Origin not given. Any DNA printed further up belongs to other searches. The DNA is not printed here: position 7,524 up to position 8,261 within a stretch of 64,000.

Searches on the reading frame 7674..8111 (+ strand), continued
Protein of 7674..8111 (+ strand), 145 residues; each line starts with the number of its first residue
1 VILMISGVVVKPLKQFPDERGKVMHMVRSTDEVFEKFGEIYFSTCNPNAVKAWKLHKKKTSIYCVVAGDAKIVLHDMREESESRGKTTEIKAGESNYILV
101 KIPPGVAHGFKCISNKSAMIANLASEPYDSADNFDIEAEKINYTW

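Call 43: find_encoding_contigs(protein=P0125, flank=10000, max_places=2)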
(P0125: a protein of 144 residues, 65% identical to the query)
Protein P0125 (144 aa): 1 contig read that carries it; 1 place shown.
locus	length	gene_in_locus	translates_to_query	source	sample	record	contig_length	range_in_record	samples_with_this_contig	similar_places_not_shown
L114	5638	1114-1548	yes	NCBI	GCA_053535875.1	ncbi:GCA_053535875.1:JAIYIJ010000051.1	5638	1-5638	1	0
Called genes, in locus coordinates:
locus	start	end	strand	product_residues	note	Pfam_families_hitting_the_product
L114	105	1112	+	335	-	PF04321:RmlD_sub_bind, PF05368:NmrA, PF01073:3Beta_HSD, PF01370:Epimerase, PF02719:Polysacc_synt_2, PF07993:NAD_binding_4, PF13460:NAD_binding_10 (weak), PF16363:GDP_Man_Dehyd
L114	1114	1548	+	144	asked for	PF00908:dTDP_sugar_isom, PF14667:Polysacc_synt_C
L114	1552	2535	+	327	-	PF01073:3Beta_HSD, PF01370:Epimerase, PF02719:Polysacc_synt_2, PF04321:RmlD_sub_bind, PF05368:NmrA (faint), PF13460:NAD_binding_10, PF16363:GDP_Man_Dehyd, PF07993:NAD_binding_4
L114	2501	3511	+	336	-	PF00535:Glycos_transf_2, PF10111:Glyco_tranf_2_2, PF13641:Glyco_tranf_2_3, PF13632:Glyco_trans_2_3 (weak)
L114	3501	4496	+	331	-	PF00535:Glycos_transf_2, PF13641:Glyco_tranf_2_3 (weak)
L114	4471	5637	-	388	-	?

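Call 47: search_protein_families(library=ncbifam, proteins=[L075:4928-6562:+, L075:3855-4949:+, L066:9312-10643:+, L066:8440-9330:+, L047:5001-6185:+, L073:8447-9409:+, L111:5255-6076:+, L111:7508-8467:+], max_evalue=1e-10)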
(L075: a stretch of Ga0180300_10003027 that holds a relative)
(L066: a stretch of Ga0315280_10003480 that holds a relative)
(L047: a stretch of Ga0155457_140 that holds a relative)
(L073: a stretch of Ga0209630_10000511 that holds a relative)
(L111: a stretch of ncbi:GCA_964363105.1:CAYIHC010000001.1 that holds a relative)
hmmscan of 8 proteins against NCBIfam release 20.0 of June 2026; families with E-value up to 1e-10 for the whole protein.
L075:4928-6562:+ (544 aa): 7 families
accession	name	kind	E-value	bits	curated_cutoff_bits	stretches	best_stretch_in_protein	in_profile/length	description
NF011936.0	PRK15407.1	equivalog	8.3e-223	739.9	423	1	105-539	5-438/440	lipopolysaccharide biosynthesis protein RfbH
TIGR03588.1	PseC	equivalog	4.9e-64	216.6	423.5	1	138-534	2-377/380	UDP-4-amino-4,6-dideoxy-N-acetyl-beta-L-altrosamine transaminase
TIGR04181.1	NHT_00031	hypoth_equivalog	6e-56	189.9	420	2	160-343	24-215/359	LegC family aminotransferase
NF008687.0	PRK11706.1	equivalog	1.2e-48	165.8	375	1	163-536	28-373/375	dTDP-4-amino-4,6-dideoxygalactose transaminase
NF008658.2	PRK11658.1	equivalog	2.6e-45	154.7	631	1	145-534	12-374/379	UDP-4-amino-4-deoxy-L-arabinose aminotransferase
TIGR02379.1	ECA_wecE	subfamily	1.6e-41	142.3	434.85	1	163-534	28-372/376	dTDP-4-amino-4,6-dideoxy-D-glucose transaminase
TIGR04427.1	PLP_DesI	equivalog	1.1e-32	113.6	650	1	160-354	45-230/390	dTDP-4-dehydro-6-deoxyglucose aminotransferase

L075:3855-4949:+ (364 aa): 9 families
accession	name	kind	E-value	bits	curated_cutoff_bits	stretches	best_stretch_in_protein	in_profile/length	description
TIGR02622.1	CDP_4_6_dhtase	equivalog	2.6e-148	493.9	278.45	1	8-356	1-352/352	CDP-glucose 4,6-dehydratase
TIGR01181.1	dTDP_gluc_dehyt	equivalog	1.7e-29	102.9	365.1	1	13-334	1-313/321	dTDP-glucose 4,6-dehydratase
TIGR04180.1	EDH_00030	hypoth_equivalog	2.2e-22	79.5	475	1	14-318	1-295/297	NAD-dependent 4,6-dehydratase LegB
TIGR01179.1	galE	equivalog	3.6e-21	75.3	262.3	1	13-176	1-162/332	UDP-glucose 4-epimerase GalE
TIGR01472.1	gmd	equivalog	2.6e-19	69.7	415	1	12-177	1-173/342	GDP-mannose 4,6-dehydratase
NF007582.0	PRK10217.1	equivalog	8.1e-14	51.5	698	1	12-333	2-332/355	dTDP-glucose 4,6-dehydratase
NF007956.0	PRK10675.1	subfamily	2.1e-13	50.1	394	1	13-169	2-159/338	UDP-glucose 4-epimerase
NF007490.0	PRK10084.1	subfamily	2.8e-13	49.6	649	0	13-122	2-113/361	dTDP-glucose 4,6-dehydratase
TIGR03589.1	PseB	equivalog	1e-10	41.1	407.75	0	9-138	2-129/324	UDP-N-acetylglucosamine 4,6-dehydratase (inverting)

L066:9312-10643:+ (443 aa): 7 families
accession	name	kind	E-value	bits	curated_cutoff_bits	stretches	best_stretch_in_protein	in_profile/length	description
NF011936.0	PRK15407.1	equivalog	1.9e-222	738.7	423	1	5-439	3-438/440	lipopolysaccharide biosynthesis protein RfbH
TIGR03588.1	PseC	equivalog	3.8e-57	193.9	423.5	1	38-431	2-374/380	UDP-4-amino-4,6-dideoxy-N-acetyl-beta-L-altrosamine transaminase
TIGR04181.1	NHT_00031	hypoth_equivalog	7.8e-50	169.7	420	2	60-243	24-215/359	LegC family aminotransferase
NF008687.0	PRK11706.1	equivalog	2.1e-44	151.8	375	1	64-252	29-209/375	dTDP-4-amino-4,6-dideoxygalactose transaminase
TIGR02379.1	ECA_wecE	subfamily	8.5e-40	136.7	434.85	1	64-437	29-375/376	dTDP-4-amino-4,6-dideoxy-D-glucose transaminase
NF008658.2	PRK11658.1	equivalog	3.6e-39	134.5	631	1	44-249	11-207/379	UDP-4-amino-4-deoxy-L-arabinose aminotransferase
TIGR04427.1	PLP_DesI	equivalog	5.3e-32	111.4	650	1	44-254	28-230/390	dTDP-4-dehydro-6-deoxyglucose aminotransferase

L066:8440-9330:+ (296 aa): 5 families
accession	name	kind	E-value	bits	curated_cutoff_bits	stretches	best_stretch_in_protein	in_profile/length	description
TIGR01214.1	rmlD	equivalog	3.6e-61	206.8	224.05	1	7-286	1-279/285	dTDP-4-dehydrorhamnose reductase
NF007440.0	PRK09987.1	equivalog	8.9e-28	97.4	308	1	47-285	39-286/299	dTDP-4-dehydrorhamnose reductase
TIGR01179.1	galE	equivalog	2.5e-17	62.7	262.3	1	8-148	2-158/332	UDP-glucose 4-epimerase GalE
TIGR01181.1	dTDP_gluc_dehyt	equivalog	4.6e-15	55.5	365.1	1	41-260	52-282/321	dTDP-glucose 4,6-dehydratase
TIGR02622.1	CDP_4_6_dhtase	equivalog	6.8e-13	48.5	278.45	1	44-150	59-169/352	CDP-glucose 4,6-dehydratase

L047:5001-6185:+ (394 aa): 7 families
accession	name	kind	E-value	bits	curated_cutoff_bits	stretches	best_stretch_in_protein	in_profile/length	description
TIGR03588.1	PseC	equivalog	9.3e-99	330.9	423.5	1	19-383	2-378/380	UDP-4-amino-4,6-dideoxy-N-acetyl-beta-L-altrosamine transaminase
NF008658.2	PRK11658.1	equivalog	1e-88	297.5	631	1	19-383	5-375/379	UDP-4-amino-4-deoxy-L-arabinose aminotransferase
NF008687.0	PRK11706.1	equivalog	3.2e-76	256.5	375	1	18-384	1-373/375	dTDP-4-amino-4,6-dideoxygalactose transaminase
TIGR04181.1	NHT_00031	hypoth_equivalog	7.5e-72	242.2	420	1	23-364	5-357/359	LegC family aminotransferase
TIGR02379.1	ECA_wecE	subfamily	1.2e-59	202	434.85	1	23-383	6-373/376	dTDP-4-amino-4,6-dideoxy-D-glucose transaminase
TIGR04427.1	PLP_DesI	equivalog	1.9e-55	188.6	650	1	32-383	36-381/390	dTDP-4-dehydro-6-deoxyglucose aminotransferase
NF011936.0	PRK15407.1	equivalog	2.4e-48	164.9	423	1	14-385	32-436/440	lipopolysaccharide biosynthesis protein RfbH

L073:8447-9409:+ (320 aa): 12 families
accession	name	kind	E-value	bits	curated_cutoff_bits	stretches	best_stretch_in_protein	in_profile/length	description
TIGR01179.1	galE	equivalog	4.3e-31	107.9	262.3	1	4-280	1-292/332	UDP-glucose 4-epimerase GalE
TIGR01181.1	dTDP_gluc_dehyt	equivalog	1.1e-27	97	365.1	1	5-308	2-307/321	dTDP-glucose 4,6-dehydratase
TIGR04180.1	EDH_00030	hypoth_equivalog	4.9e-24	84.9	475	1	5-279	1-276/297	NAD-dependent 4,6-dehydratase LegB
TIGR02197.1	heptose_epim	equivalog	1e-18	67.6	274.6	1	5-260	1-261/316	ADP-glyceromanno-heptose 6-epimerase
TIGR03466.1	HpnA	hypoth_equivalog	3.2e-16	59.1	367.65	1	4-165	2-164/327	hopanoid-associated sugar epimerase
NF041293.1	G6PDh_Azf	equivalog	2e-15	56.9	400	1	1-122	1-120/252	NAD-dependent glucose-6-phosphate dehydrogenase Azf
NF043036.1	ErythonDh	equivalog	1e-14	54.5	325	1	4-169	2-177/321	D-erythronate dehydrogenase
NF042422.1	oxyalk_red_OleD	equivalog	1.1e-12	48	580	1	4-178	2-175/329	2-alkyl-3-oxoalkanoate reductase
NF007582.0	PRK10217.1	equivalog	1.6e-12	47.2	698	1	3-257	2-268/355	dTDP-glucose 4,6-dehydratase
NF007956.0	PRK10675.1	subfamily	5.5e-12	45.4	394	0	4-173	2-182/338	UDP-glucose 4-epimerase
TIGR03589.1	PseB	equivalog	7.9e-12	44.8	407.75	1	2-118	4-126/324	UDP-N-acetylglucosamine 4,6-dehydratase (inverting)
NF011728.1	PRK15181.1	equivalog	4.3e-11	42.4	760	1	52-222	75-245/348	Vi polysaccharide biosynthesis UDP-N-acetylglucosaminuronic acid C-4 epimerase TviC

L111:5255-6076:+ (273 aa): 8 families
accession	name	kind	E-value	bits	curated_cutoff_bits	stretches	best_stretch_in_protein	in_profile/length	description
TIGR02623.1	G1P_cyt_trans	equivalog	3.3e-93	311.8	300.25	1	17-268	1-252/255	glucose-1-phosphate cytidylyltransferase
TIGR03992.1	Arch_glmU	subfamily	1.6e-25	89.8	292.1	2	95-258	56-224/393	bifunctional sugar-1-phosphate nucleotidylyltransferase/acetyltransferase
NF049965.1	GlMnHpPGnyltfHddC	equivalog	3e-22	79.3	300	1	17-91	1-76/221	D-glycero-D-manno-heptose 1-phosphate guanosyltransferase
NF052502.1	man1P_GTase_Rv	exception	5.5e-21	74.8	440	0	18-92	2-76/352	mannose-1-phosphate guanylyltransferase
NF041313.1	UDPGP_AglF_Halo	equivalog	2.1e-17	63.4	400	1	17-214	1-180/234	UTP--glucose-1-phosphate uridylyltransferase AglF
NF045761.1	NAMPUrTaseMurU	equivalog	5.7e-15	55.8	250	0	17-81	1-65/226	N-acetylmuramate alpha-1-phosphate uridylyltransferase MurU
NF041173.1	Sug_nt_acttase_Thmprot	equivalog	1.3e-14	53.9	600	0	75-260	33-226/405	bifunctional sugar-1-phosphate nucleotidylyltransferase/acetyltransferase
NF041135.1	IPPtranDIPPsyn_Thcocales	equivalog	1.3e-11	44.1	580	0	17-93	1-73/419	bifunctional L-myo-inositol-1-phosphate cytidylyltransferase/CDP-L-myo-inositol myo-inositolphosphotransferase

L111:7508-8467:+ (319 aa): 15 families
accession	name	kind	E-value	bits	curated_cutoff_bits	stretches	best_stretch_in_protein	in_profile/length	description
TIGR01179.1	galE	equivalog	4.7e-26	91.4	262.3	1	7-306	2-319/332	UDP-glucose 4-epimerase GalE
TIGR03466.1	HpnA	hypoth_equivalog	6.8e-24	84.4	367.65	1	6-164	2-165/327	hopanoid-associated sugar epimerase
TIGR04180.1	EDH_00030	hypoth_equivalog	1.6e-23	83.2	475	1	7-257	1-256/297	NAD-dependent 4,6-dehydratase LegB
TIGR01181.1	dTDP_gluc_dehyt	equivalog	1.9e-22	79.8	365.1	1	7-308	2-308/321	dTDP-glucose 4,6-dehydratase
TIGR02197.1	heptose_epim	equivalog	4.2e-22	78.7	274.6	1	7-270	1-269/316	ADP-glyceromanno-heptose 6-epimerase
NF042422.1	oxyalk_red_OleD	equivalog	1.4e-18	67.4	580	1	7-172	3-171/329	2-alkyl-3-oxoalkanoate reductase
NF042423.1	oxyalk_red_Shew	equivalog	6e-17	61.7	580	1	3-171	7-176/331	2-alkyl-3-oxoalkanoate reductase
NF052578.1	StrlDmthSdmBMthl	equivalog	1.1e-16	61.5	600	1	6-241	2-230/328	sterol demethylase protein SdmB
TIGR01746.1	Thioester-redct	subfamily_domain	4.5e-16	59.1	213.35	0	65-255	87-279/371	thioester reductase domain-containing protein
NF041015.1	UDPsulfquin_syn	equivalog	6.9e-16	58.2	575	1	179-310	233-362/384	UDP-sulfoquinovose synthase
TIGR03589.1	PseB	equivalog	2.8e-15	56.1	407.75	1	2-117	2-127/324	UDP-N-acetylglucosamine 4,6-dehydratase (inverting)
TIGR04130.1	FnlA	equivalog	2.7e-14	52.8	730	1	1-124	1-134/337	UDP-N-acetylglucosamine 4,6-dehydratase/5-epimerase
NF058621.1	DiazavRedAvaA7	equivalog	3.9e-14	53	400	1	7-241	3-232/304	3-diazoavenalumate denitrifying reductase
NF041293.1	G6PDh_Azf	equivalog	1.1e-12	48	400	1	5-119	3-119/252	NAD-dependent glucose-6-phosphate dehydrogenase Azf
TIGR01214.1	rmlD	equivalog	1.2e-12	47.6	224.05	1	6-172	1-153/285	dTDP-4-dehydrorhamnose reductase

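Call 84: predict_structure(alignment_id=A2)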
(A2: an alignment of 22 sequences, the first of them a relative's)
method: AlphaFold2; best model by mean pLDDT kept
length: 142 residues; sequences in the alignment: 22
mean_pLDDT: 93.7   pTM: 0.87
mean pLDDT of the five models: 93.7, 93.6, 93.5, 93.1, 92.6
residues with pLDDT >= 90: 119; 70-90: 23; 50-70: 0; < 50: 0
segments of 3 or more residues with pLDDT < 50: none
pLDDT, mean of each block of 10 residues (from residue 1): 95 92 90 92 96 95 97 96 97 95 97 97 90 83 90
secondary structure, 60 per line:
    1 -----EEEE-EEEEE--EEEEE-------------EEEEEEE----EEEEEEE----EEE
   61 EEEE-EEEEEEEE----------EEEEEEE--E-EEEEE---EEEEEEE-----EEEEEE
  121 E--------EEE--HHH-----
elements in order: E6-9 E11-15 E18-22 E36-42 E47-53 E58-64 E66-73 E84-90 E95-99 E103-109 E115-121 E130-132

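Call 86: fold_search(model_id=the predicted structure, library=pdb)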
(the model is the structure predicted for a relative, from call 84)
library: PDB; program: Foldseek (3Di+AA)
matches with E <= 10: 1806; with E <= 0.001: 177
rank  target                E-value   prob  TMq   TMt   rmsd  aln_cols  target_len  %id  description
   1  3ejk                  5.1e-15  1.00  0.96  0.87   1.0       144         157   36  Crystal structure of dTDP Sugar Isomerase (YP_390184.1) from DESULFOVIBRIO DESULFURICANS G20 at 1.95 A resolution (released 2008-09-30)
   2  9uyw_B                3.1e-10  1.00  0.87  0.69   2.3       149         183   21  Crystal structure of apo-form artificial metalloprotein incorporating a TP ligand (released 2025-10-15)
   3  9kyn_A                6.7e-10  1.00  0.86  0.68   2.4       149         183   21  artificial dinuclear Cu-bound metalloprotein 3 (D3:Cu) (released 2025-07-02)
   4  6c46_A                8.2e-10  1.00  0.82  0.65   2.3       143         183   20  Crystal structure of dTDP-4-dehydrorhamnose 3,5-epimerase from Elizabethkingia anophelis NUHP1 (released 2018-02-14)
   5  9uyw_A                8.2e-10  1.00  0.85  0.66   2.2       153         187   21  Crystal structure of apo-form artificial metalloprotein incorporating a TP ligand (released 2025-10-15)
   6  1ep0                  9.0e-10  1.00  0.87  0.69   2.3       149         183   20  HIGH RESOLUTION CRYSTAL STRUCTURE OF DTDP-6-DEOXY-D-XYLO-4-HEXULOSE 3,5-EPIMERASE FROM METHANOBACTERIUM THERMOAUTOTROPHI (released 2000-12-13)
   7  9j9u_A                1.1e-09  1.00  0.87  0.69   2.2       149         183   20  artificial dinuclear Mn-bound metalloprotein 2 (D2:Mn) (released 2025-07-02)
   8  9j9t_A                1.1e-09  1.00  0.84  0.67   2.0       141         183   20  artificial mononuclear Zn-bound metalloprotein 4 (M4:Zn) (released 2025-07-02)
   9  9j9s_A                1.2e-09  1.00  0.87  0.69   2.2       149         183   20  artificial mononuclear Zn-bound metalloprotein 5 (M5:Zn) (released 2025-07-02)
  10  9j9q_A                1.4e-09  1.00  0.87  0.69   2.1       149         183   20  artificial mononuclear Cu-bound metalloprotein 6 (M6:Cu) (released 2025-07-02)
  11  6c46_C                1.4e-09  1.00  0.82  0.66   2.2       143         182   20  Crystal structure of dTDP-4-dehydrorhamnose 3,5-epimerase from Elizabethkingia anophelis NUHP1 (released 2018-02-14)
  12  1dzr_A                1.7e-09  1.00  0.85  0.67   2.3       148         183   23  RmlC from Salmonella typhimurium (released 2000-04-18)
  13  6ndr_A                2.1e-09  1.00  0.88  0.68   2.2       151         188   21  Crystal structure of dTDP-6-deoxy-D-glucose-3,5-epimerase RmlC from Legionella pneumophila Philadelphia 1 in complex w (released 2018-12-26)
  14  1wlt_A                2.6e-09  1.00  0.84  0.69   2.3       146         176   25  Crystal Structure of dTDP-4-dehydrorhamnose 3,5-epimerase homologue from Sulfolobus tokodaii (released 2005-07-26)
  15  1pm7_A                3.0e-09  1.00  0.87  0.64   2.3       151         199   16  RmlC (dTDP-6-DEOXY-D-XYLO-4-HEXULOSE 3,5-EPIMERASE)STRUCTURE FROM MYCOBACTERIUM TUBERCULOSIS AND INHIBITOR DESIGN. THE (released 2003-12-09)
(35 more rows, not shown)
